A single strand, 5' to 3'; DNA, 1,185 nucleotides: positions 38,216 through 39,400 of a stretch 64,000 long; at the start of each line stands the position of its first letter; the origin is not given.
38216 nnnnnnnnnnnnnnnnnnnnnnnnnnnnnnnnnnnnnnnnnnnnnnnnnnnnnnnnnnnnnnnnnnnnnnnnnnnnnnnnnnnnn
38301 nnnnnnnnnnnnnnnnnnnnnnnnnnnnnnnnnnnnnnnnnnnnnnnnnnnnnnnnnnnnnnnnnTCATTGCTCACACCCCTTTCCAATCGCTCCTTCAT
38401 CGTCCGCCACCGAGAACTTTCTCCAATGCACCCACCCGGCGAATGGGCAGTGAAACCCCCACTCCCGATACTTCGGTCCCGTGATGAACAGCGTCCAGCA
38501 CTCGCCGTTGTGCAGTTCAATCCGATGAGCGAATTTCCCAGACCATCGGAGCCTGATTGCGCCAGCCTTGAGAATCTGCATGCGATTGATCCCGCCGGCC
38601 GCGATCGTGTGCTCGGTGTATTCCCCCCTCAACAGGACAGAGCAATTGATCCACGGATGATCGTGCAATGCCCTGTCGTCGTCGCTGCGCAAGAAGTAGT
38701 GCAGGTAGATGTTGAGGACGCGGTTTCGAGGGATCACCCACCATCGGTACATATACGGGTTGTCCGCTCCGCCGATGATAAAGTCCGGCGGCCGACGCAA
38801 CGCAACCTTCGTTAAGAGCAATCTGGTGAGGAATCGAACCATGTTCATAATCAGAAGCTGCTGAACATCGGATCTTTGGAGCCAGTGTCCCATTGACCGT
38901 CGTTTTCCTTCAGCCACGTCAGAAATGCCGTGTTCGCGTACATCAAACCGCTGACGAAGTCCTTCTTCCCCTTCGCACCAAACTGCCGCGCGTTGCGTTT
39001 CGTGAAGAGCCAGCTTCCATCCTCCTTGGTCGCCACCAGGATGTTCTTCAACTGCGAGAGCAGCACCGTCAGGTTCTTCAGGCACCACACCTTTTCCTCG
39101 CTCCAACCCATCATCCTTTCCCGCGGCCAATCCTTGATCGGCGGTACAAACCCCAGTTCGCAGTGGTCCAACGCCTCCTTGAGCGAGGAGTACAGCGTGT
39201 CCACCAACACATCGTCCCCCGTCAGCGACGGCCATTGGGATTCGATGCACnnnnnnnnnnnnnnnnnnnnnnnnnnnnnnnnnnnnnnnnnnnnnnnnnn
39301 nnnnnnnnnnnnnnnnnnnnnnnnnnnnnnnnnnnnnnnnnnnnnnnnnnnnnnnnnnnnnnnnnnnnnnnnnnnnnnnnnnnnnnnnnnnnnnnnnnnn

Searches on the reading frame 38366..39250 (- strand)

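Call 17: search_protein_families(library=phrogs, proteins=[window:38366-39250:-], max_evalue=0.001)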
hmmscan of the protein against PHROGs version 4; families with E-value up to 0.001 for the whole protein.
window:38366-39250:- (294 aa): 1 family
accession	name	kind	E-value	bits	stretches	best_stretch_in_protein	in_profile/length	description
phrog_4786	-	other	2.7e-52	178.9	1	132-291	7-169/252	cysteine dioxygenase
